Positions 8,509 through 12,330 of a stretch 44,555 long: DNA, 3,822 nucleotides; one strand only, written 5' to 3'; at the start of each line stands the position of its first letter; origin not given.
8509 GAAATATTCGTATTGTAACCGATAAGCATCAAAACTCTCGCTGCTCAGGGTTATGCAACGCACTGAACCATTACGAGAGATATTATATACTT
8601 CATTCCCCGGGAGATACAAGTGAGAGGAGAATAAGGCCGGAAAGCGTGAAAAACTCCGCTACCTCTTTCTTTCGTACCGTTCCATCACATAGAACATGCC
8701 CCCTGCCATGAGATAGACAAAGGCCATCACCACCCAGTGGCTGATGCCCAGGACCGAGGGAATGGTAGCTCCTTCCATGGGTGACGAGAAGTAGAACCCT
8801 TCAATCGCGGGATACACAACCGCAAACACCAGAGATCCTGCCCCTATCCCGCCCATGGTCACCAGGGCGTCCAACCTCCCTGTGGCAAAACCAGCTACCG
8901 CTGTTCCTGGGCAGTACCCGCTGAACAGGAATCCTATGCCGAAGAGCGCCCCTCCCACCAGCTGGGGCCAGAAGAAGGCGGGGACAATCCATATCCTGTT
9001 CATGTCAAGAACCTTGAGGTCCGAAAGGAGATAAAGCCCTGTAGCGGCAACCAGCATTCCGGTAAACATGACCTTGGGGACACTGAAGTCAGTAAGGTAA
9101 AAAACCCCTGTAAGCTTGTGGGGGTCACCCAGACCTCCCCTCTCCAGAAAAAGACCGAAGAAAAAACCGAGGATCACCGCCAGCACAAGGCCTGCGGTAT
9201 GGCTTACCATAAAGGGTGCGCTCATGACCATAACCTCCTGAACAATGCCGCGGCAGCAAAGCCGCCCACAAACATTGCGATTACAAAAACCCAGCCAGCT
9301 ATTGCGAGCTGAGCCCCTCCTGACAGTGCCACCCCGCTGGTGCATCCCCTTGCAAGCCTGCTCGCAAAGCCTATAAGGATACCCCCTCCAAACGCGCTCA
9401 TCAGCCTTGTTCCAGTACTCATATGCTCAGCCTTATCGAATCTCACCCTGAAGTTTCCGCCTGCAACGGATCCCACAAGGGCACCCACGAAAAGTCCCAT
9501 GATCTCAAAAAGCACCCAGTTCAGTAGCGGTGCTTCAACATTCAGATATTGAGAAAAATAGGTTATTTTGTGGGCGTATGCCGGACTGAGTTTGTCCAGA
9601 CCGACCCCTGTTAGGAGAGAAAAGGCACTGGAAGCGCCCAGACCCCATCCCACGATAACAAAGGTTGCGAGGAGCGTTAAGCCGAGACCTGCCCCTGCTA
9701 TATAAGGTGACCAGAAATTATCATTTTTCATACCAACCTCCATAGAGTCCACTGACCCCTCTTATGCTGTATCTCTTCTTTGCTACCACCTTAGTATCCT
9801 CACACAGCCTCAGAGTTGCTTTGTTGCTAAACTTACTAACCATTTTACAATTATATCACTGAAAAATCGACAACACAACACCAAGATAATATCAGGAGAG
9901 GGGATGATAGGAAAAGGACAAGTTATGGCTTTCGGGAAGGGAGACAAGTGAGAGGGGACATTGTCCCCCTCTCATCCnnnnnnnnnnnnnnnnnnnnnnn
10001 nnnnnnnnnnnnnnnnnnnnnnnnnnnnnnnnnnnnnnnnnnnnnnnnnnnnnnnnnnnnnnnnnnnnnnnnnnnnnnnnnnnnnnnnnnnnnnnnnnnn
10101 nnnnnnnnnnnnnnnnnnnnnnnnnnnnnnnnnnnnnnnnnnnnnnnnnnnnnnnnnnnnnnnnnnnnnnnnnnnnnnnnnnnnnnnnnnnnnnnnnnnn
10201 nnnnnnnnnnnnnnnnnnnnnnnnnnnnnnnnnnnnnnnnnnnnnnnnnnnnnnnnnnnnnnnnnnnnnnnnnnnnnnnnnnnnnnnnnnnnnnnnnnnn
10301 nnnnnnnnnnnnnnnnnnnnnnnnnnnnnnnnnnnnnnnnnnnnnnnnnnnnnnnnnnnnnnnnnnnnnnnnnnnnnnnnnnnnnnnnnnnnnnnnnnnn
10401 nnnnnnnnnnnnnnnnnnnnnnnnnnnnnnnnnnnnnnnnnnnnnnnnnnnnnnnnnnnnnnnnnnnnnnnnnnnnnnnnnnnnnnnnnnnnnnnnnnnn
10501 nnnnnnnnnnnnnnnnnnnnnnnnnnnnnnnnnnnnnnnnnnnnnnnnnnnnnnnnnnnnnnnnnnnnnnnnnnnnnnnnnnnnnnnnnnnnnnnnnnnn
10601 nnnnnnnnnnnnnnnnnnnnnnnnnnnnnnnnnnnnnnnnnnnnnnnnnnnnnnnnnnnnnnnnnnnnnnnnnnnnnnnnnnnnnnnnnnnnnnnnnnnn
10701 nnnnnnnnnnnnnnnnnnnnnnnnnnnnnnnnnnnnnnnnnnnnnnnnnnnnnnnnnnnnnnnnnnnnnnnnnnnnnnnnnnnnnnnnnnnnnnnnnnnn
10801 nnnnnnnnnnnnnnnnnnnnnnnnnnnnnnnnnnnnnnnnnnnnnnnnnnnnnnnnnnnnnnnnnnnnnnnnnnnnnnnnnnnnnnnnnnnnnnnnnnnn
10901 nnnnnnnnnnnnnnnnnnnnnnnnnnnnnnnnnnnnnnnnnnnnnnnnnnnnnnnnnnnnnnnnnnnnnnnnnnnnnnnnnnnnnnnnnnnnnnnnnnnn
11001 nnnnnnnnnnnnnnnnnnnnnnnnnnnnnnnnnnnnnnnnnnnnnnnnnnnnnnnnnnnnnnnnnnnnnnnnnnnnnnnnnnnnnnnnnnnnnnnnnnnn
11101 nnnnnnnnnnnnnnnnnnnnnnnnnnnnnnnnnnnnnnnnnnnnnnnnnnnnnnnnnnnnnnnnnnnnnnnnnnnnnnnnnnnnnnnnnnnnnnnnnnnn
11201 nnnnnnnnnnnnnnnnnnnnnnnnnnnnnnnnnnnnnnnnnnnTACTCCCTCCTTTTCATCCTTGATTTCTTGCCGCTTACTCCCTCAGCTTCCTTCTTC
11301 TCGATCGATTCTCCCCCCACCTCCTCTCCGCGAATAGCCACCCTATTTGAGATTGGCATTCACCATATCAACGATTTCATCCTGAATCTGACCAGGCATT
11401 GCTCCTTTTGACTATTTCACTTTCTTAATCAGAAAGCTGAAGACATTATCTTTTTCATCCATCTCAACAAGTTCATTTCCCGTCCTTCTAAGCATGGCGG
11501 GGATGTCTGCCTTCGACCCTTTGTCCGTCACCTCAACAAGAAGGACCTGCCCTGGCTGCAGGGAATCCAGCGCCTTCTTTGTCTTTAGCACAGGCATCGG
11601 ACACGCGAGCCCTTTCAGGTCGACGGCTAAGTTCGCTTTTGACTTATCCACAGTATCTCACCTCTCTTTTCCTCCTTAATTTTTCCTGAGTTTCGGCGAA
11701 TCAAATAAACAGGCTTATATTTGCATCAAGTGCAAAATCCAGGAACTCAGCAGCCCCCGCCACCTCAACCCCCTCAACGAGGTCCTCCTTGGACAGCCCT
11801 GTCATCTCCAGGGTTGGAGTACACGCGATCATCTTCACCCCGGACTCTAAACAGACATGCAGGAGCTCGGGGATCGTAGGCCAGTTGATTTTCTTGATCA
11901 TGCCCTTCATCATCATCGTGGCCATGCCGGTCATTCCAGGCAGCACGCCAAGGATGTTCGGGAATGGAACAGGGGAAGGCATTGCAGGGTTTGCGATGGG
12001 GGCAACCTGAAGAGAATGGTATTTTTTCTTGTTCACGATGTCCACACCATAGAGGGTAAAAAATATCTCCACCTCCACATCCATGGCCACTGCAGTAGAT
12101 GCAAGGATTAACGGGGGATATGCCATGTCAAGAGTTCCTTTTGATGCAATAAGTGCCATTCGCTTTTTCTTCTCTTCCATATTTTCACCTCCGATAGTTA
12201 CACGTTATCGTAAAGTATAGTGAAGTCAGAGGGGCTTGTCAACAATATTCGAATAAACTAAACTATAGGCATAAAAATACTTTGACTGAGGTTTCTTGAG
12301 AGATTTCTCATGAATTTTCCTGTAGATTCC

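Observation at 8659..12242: Sulfur-relay operon (DsrE-like, TusA, split YeeE) with a FadL-type outer-membrane channel in the middle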

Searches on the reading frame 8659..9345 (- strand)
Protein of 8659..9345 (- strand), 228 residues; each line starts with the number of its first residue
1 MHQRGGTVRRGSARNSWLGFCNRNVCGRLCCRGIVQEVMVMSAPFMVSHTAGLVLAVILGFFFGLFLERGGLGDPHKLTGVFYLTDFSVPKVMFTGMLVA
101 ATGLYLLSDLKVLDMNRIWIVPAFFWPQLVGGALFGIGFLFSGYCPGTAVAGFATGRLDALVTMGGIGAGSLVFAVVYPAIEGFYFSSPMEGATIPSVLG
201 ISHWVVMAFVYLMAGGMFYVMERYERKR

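Call 3: search_protein_families(library=pfam, proteins=[window:8659-9345:-], max_evalue=0.01)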
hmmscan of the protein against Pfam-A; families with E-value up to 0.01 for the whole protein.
window:8659-9345:- (228 aa): 2 families
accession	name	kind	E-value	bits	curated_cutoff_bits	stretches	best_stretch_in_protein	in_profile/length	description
PF04143.19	Sulf_transp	-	1e-12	48.7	27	1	79-223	11-153/310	Sulphur transport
PF20398.3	DUF6691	-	3.7e-07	30.9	27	1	53-177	3-133/142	Family of unknown function (DUF6691)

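Call 4: search_protein_families(library=ncbifam, proteins=[window:8659-9345:-], max_evalue=0.01)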
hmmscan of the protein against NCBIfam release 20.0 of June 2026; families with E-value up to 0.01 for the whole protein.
window:8659-9345:- (228 aa): 2 families
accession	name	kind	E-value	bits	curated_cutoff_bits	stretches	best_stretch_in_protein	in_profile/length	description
NF033796.1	selen_YedE_FdhT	exception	1.8e-06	27.4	350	1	36-220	199-377/387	selenium metabolism membrane protein YedE/FdhT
NF052577.1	ThSTportTsuASprch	equivalog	0.00015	21.2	400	1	56-207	5-167/330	thiosulfate transporter TsuA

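Call 29: search_protein_families(library=pfam, proteins=[window:8659-9225:-], max_evalue=0.01)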
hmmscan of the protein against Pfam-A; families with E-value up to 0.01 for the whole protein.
window:8659-9225:- (188 aa): 2 families
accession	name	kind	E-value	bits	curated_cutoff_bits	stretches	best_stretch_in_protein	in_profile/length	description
PF04143.19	Sulf_transp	-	6.6e-14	52.6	27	1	39-183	11-153/310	Sulphur transport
PF20398.3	DUF6691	-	2.1e-07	31.8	27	1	13-137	3-133/142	Family of unknown function (DUF6691)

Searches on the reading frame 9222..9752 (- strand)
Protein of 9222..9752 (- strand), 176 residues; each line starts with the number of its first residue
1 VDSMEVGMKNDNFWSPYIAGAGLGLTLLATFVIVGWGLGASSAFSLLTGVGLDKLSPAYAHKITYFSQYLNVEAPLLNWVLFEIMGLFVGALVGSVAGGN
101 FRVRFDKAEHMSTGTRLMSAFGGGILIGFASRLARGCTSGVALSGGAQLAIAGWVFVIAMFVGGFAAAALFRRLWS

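Call 3: search_protein_families(library=pfam, proteins=[window:9222-9752:-], max_evalue=0.01)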
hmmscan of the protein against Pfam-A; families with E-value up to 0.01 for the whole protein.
window:9222-9752:- (176 aa): 1 family
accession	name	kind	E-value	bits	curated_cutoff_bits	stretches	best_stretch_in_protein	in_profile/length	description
PF04143.19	Sulf_transp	-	1.3e-20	74.6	27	1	12-165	175-309/310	Sulphur transport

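Call 4: search_protein_families(library=ncbifam, proteins=[window:9222-9752:-], max_evalue=0.01)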
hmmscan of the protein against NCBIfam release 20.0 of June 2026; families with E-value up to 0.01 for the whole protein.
window:9222-9752:- (176 aa): 3 families
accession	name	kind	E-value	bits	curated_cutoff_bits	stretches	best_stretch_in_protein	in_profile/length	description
NF052577.1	ThSTportTsuASprch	equivalog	2.1e-12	47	400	1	74-169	235-325/330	thiosulfate transporter TsuA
NF041049.1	thio_trans_TsuA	exception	5.7e-12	45.4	645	1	13-169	196-333/348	thiosulfate utilization transporter TsuA/YeeE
NF033796.1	selen_YedE_FdhT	exception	3e-11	43.1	350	1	12-170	5-157/387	selenium metabolism membrane protein YedE/FdhT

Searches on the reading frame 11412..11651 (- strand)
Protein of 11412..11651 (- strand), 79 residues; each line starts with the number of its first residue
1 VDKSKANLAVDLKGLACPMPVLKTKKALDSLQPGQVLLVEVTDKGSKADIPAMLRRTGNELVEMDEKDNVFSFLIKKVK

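Call 3: search_protein_families(library=pfam, proteins=[window:11412-11651:-], max_evalue=0.01)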
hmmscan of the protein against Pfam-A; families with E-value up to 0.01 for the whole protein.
window:11412-11651:- (79 aa): 1 family
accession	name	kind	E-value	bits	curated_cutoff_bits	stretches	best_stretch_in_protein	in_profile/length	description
PF01206.22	TusA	-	3.8e-26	91.2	28.6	1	10-77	3-70/70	Sulfurtransferase TusA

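Call 4: search_protein_families(library=ncbifam, proteins=[window:11412-11651:-], max_evalue=0.01)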
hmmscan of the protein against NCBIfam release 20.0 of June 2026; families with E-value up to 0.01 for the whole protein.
window:11412-11651:- (79 aa): 4 families
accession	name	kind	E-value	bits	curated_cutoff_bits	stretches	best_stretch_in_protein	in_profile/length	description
NF001423.0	PRK00299.1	equivalog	5.8e-13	48.5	78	1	4-78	6-80/82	sulfurtransferase TusA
NF008242.0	PRK11018.1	equivalog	1.5e-11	43.7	79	1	3-77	4-78/78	sulfurtransferase-like selenium metabolism protein YedF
TIGR03527.1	selenium_YedF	equivalog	3.8e-10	39.9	110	1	10-77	1-68/194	sulfurtransferase-like selenium metabolism protein YedF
NF041048.1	TusA_like_YeeD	exception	0.0055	16.4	147.5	1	11-52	5-46/72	thiosulfate utilization sulfurtransferase TsuB/YeeD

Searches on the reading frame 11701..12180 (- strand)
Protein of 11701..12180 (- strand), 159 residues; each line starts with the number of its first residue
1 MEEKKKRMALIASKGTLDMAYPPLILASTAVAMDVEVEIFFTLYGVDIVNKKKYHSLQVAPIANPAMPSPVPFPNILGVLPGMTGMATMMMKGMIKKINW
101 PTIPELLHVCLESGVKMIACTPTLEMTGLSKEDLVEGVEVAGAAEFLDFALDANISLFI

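Call 3: search_protein_families(library=pfam, proteins=[window:11701-12180:-], max_evalue=0.01)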
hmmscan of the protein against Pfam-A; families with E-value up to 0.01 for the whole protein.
window:11701-12180:- (159 aa): 2 families
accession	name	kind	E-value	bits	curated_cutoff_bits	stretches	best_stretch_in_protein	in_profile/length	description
PF13686.11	DrsE_2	-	3.3e-45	154.3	25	1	5-158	2-156/156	DsrE/DsrF/DrsH-like family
PF02635.20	DsrE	-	5.8e-11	43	22.7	1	8-153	3-110/116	DsrE/DsrF-like family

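Call 4: search_protein_families(library=ncbifam, proteins=[window:11701-12180:-], max_evalue=0.01)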
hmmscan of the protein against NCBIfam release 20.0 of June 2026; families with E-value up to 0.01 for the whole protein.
window:11701-12180:- (159 aa): 1 family
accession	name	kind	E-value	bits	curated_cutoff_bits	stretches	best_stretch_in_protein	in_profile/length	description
NF047629.1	SulfCarrDsrE2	equivalog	2.1e-51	174.2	210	1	5-159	3-159/159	sulfur carrier protein DsrE2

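Call 76: find_related_loci(query=window:11701-12180:-, collection=metagenome_contigs, flank=6000)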
Query window:11701-12180:- (159 aa) in metagenome_contigs; peptide patterns used: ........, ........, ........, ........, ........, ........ (x = any residue, [..] = any of these).
599 stretches matched a pattern (row limit reached: there are more); 299 encode a relative of the query (tblastn E <= 1e-3); the best 80 are kept; 80 distinct loci.
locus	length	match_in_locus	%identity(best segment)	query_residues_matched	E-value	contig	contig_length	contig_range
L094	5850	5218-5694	97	1-159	1e-102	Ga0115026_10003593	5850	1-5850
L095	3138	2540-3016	96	1-159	9e-103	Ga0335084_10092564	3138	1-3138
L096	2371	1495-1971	89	1-159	4e-97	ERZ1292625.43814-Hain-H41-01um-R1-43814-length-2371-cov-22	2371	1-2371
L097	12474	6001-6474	89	2-159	6e-93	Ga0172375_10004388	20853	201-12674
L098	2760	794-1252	91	7-159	6e-95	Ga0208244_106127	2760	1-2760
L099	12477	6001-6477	86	1-159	6e-92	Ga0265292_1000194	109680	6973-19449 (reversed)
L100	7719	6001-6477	87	1-159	1e-91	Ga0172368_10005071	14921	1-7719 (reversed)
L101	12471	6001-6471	88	3-159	1e-90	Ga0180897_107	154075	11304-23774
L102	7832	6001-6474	89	2-159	2e-88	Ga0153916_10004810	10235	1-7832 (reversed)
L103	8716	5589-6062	85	2-159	3e-88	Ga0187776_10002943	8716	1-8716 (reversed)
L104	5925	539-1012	85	2-159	3e-88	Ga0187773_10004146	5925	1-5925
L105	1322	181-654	82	2-159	4e-94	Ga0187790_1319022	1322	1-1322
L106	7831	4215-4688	84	2-159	9e-88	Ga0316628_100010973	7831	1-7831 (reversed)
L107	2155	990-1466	85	1-159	1e-90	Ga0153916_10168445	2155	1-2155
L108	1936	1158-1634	84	1-159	1e-91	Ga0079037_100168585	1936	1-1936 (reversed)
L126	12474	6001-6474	77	2-159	2e-81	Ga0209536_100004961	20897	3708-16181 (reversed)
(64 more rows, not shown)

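Call 79: search_protein_families(library=pfam, proteins=[L126:6894-8192:+, L126:8327-9265:+, L126:5470-5952:+, L126:4722-5249:-, L126:4195-4725:-], max_evalue=0.01)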
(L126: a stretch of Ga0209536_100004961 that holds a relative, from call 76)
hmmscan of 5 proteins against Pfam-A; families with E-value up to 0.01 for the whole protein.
L126:6894-8192:+ (432 aa): 2 families
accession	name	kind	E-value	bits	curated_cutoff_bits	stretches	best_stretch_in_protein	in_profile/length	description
PF03349.22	Toluene_X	-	1.1e-26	93.7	29.7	1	34-404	11-392/421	Outer membrane protein transport protein (OMPP1/FadL/TodX)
PF13505.12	OMP_b-brl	-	0.0023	18.5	28.7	1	203-349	26-152/175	Outer membrane protein beta-barrel domain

L126:8327-9265:+ (312 aa): 0 families

L126:5470-5952:+ (160 aa): 6 families
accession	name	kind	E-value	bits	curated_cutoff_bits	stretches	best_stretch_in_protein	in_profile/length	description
PF01047.28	MarR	-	1.8e-10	41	24.6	1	46-101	3-58/59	MarR family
PF12802.13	MarR_2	-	1.5e-08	35.1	27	1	44-100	3-60/61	MarR family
PF13463.12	HTH_27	-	5.6e-05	23.8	22.2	1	69-110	27-68/68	Winged helix DNA-binding domain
PF01978.25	TrmB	-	0.0008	19.7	25.6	1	59-96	21-58/68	Sugar-specific transcriptional regulator TrmB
PF22381.2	Staph_reg_Sar_Rot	-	0.0022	18.5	27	1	65-117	32-85/85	Transcriptional regulator SarA/Rot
PF01325.25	Fe_dep_repress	-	0.0036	17.9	26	1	53-94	15-56/60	Iron dependent repressor, N-terminal DNA binding domain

L126:4722-5249:- (175 aa): 1 family
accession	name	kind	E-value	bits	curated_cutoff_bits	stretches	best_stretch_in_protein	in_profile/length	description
PF04143.19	Sulf_transp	-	2.2e-22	80.5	27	1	8-164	174-310/310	Sulphur transport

L126:4195-4725:- (176 aa): 2 families
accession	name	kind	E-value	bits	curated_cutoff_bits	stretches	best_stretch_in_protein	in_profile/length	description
PF04143.19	Sulf_transp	-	2.9e-13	50.5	27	1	35-169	15-149/310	Sulphur transport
PF20398.3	DUF6691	-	1e-05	26.3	27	1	5-123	3-130/142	Family of unknown function (DUF6691)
